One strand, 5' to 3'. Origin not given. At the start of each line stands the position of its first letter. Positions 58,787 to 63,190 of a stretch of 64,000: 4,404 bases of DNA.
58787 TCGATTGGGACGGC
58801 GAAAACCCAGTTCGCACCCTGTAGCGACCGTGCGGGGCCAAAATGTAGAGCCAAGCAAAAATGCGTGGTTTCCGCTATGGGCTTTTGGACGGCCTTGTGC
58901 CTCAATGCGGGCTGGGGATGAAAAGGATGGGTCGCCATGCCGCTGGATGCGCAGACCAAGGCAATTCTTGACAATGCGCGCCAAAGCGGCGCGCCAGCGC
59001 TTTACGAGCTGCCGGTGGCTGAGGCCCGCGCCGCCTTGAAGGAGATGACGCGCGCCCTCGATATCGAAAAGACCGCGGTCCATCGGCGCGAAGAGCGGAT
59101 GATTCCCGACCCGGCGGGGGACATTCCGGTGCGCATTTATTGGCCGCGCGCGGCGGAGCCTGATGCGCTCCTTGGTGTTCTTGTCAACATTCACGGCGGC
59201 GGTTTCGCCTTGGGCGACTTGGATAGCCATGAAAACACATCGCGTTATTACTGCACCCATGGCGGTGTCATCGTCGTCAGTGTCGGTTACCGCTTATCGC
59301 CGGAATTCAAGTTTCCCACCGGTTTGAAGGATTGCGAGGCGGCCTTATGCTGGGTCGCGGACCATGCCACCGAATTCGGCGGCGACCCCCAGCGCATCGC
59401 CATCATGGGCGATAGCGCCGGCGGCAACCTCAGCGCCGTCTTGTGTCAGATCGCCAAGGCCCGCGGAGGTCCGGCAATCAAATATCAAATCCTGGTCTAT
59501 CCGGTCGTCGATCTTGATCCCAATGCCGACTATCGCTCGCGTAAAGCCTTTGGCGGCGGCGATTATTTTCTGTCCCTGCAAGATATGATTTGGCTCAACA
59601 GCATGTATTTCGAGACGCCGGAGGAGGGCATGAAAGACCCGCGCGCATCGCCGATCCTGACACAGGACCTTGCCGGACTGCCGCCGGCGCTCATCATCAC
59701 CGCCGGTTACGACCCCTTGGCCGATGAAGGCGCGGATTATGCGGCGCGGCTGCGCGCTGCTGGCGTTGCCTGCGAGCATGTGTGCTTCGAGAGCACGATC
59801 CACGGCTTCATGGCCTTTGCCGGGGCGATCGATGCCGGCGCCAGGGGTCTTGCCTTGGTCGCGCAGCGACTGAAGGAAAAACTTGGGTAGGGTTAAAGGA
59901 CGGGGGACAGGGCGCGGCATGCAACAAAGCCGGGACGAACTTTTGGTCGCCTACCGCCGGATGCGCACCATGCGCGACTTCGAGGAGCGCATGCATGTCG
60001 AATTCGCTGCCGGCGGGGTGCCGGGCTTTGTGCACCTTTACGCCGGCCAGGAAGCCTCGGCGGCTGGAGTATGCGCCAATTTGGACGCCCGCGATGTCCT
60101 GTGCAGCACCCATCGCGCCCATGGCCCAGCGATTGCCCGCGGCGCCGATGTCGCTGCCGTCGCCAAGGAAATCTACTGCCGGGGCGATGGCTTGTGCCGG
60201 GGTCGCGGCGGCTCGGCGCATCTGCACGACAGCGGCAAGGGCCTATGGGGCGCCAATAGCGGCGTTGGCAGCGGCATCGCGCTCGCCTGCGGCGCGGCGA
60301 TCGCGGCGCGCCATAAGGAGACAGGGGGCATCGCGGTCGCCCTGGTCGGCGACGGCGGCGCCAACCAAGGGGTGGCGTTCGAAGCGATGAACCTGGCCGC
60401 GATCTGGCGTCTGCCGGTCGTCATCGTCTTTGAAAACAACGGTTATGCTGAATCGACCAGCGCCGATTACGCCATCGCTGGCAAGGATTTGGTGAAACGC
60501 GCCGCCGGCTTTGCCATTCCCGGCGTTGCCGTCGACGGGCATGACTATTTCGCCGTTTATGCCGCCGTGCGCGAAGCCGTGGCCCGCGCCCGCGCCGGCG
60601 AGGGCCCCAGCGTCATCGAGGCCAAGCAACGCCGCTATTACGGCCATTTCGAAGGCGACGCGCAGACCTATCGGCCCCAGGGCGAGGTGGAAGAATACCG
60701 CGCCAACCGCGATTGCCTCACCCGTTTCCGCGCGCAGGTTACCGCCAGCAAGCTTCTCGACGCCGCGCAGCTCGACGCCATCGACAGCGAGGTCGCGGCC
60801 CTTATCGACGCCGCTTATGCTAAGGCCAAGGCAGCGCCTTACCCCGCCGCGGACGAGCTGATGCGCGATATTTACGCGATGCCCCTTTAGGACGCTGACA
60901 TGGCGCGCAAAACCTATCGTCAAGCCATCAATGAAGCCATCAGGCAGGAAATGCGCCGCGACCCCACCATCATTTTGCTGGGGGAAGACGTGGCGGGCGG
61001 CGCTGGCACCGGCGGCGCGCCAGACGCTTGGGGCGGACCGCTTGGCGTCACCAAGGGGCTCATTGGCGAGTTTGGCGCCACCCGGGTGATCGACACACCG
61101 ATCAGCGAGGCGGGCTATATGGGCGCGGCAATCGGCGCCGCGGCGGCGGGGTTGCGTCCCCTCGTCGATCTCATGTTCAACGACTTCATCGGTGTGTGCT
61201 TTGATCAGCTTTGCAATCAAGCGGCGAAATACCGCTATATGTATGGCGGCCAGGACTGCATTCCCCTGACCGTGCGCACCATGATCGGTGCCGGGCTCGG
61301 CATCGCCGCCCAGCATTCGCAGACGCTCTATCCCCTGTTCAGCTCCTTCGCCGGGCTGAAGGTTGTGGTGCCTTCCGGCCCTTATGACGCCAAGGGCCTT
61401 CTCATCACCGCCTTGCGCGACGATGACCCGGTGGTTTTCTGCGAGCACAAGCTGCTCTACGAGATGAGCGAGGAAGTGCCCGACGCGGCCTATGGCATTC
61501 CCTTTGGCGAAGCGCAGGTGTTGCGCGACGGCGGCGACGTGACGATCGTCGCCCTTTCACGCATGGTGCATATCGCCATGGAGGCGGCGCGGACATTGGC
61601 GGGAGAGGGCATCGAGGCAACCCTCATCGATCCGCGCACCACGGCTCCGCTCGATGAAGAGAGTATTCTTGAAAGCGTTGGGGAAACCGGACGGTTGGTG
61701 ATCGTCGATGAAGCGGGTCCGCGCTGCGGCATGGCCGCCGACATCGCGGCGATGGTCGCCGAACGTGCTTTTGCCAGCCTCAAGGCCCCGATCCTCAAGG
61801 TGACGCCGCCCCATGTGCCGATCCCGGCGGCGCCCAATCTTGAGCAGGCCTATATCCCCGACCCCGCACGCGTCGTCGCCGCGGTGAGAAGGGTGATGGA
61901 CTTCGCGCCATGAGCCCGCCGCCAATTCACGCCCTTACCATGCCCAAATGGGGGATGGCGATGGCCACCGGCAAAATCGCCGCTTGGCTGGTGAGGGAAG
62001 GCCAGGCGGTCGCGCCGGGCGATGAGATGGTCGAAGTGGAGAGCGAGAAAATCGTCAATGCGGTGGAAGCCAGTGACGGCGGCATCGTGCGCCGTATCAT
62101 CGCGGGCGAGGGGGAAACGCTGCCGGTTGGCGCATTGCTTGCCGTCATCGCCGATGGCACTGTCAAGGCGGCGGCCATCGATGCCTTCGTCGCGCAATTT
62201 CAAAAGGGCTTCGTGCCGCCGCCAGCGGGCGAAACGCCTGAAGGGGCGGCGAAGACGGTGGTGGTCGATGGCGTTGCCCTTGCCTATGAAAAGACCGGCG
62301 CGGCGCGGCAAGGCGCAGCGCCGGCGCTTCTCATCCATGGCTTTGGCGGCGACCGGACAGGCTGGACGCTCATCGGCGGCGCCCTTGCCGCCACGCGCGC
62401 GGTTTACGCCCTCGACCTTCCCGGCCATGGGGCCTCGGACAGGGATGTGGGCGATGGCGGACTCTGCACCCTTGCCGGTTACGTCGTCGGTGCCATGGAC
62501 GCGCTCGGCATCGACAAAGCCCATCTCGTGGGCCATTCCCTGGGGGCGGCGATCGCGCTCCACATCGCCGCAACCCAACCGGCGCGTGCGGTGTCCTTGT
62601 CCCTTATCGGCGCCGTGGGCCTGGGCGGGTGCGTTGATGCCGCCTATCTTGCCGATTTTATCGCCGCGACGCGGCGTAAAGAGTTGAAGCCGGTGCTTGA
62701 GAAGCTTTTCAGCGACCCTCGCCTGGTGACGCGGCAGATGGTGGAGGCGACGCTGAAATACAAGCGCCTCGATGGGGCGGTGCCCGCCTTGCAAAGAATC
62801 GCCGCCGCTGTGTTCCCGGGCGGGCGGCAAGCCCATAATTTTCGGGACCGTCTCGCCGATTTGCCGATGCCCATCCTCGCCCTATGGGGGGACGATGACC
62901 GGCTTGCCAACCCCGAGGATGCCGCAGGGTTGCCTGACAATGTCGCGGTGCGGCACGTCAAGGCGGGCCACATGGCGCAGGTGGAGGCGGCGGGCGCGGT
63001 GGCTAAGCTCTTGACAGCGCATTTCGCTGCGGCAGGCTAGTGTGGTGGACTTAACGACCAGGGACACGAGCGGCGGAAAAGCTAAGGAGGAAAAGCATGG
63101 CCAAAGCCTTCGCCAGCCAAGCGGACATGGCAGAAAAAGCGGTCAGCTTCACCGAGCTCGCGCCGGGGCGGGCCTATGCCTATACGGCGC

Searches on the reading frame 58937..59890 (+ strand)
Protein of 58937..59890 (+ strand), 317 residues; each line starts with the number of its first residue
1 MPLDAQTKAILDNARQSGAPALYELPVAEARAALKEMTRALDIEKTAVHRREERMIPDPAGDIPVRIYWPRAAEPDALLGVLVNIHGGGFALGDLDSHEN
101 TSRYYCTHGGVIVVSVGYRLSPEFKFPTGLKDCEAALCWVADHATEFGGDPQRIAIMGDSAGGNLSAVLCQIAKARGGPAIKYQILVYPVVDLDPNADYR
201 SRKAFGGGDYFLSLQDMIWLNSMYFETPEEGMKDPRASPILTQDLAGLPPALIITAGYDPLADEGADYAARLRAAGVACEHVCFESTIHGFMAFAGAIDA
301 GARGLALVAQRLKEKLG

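Call 39: search_protein_families(library=pfam, proteins=[window:58937-59890:+], max_evalue=0.00001)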
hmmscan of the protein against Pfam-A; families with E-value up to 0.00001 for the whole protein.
window:58937-59890:+ (317 aa): 3 families
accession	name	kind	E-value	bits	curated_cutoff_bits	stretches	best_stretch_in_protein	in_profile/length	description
PF07859.19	Abhydrolase_3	-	1.6e-70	237.6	25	1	82-292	1-209/210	alpha/beta hydrolase fold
PF20434.5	BD-FAE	-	8.7e-23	81.4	26.8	1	67-172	3-109/215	BD-FAE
PF00135.34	COesterase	-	6.5e-21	75.3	27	1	66-176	89-207/515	Carboxylesterase family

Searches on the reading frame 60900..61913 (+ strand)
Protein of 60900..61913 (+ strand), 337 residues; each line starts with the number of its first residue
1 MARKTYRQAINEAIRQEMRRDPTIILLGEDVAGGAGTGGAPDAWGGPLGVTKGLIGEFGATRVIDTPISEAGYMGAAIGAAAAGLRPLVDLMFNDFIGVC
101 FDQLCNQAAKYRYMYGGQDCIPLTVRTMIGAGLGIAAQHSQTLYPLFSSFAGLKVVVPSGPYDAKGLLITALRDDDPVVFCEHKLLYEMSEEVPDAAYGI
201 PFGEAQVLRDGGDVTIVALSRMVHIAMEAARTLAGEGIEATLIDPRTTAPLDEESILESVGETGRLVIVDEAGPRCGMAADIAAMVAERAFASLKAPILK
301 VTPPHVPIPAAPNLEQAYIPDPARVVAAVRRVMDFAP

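Call 39: search_protein_families(library=pfam, proteins=[window:60900-61913:+], max_evalue=0.00001)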
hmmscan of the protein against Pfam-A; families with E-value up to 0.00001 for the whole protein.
window:60900-61913:+ (337 aa): 2 families
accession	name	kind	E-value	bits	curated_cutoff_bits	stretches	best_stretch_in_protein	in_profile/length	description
PF02780.25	Transketolase_C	-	3.9e-40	137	25.9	1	203-325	1-124/124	Transketolase, C-terminal domain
PF02779.29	Transket_pyr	-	9.9e-39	133.2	27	1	5-188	4-173/174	Transketolase, pyrimidine binding domain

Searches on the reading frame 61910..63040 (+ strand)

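Call 39: search_protein_families(library=pfam, proteins=[window:61910-63040:+], max_evalue=0.00001)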
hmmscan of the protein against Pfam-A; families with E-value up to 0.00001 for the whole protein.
window:61910-63040:+ (376 aa): 4 families
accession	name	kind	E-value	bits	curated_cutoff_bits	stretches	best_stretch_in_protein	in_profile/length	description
PF00561.26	Abhydrolase_1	-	5.1e-22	79.2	25.8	1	140-360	4-244/245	alpha/beta hydrolase fold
PF12697.13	Abhydrolase_6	-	1.2e-21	78.8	26.3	1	140-366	2-216/217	Alpha/beta hydrolase family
PF00364.28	Biotin_lipoyl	-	4.6e-14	52.4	22.1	1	8-80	2-73/73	Biotin-requiring enzyme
PF12146.15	Hydrolase_4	-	1e-08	35.3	27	1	140-350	8-222/239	Serine aminopeptidase, S33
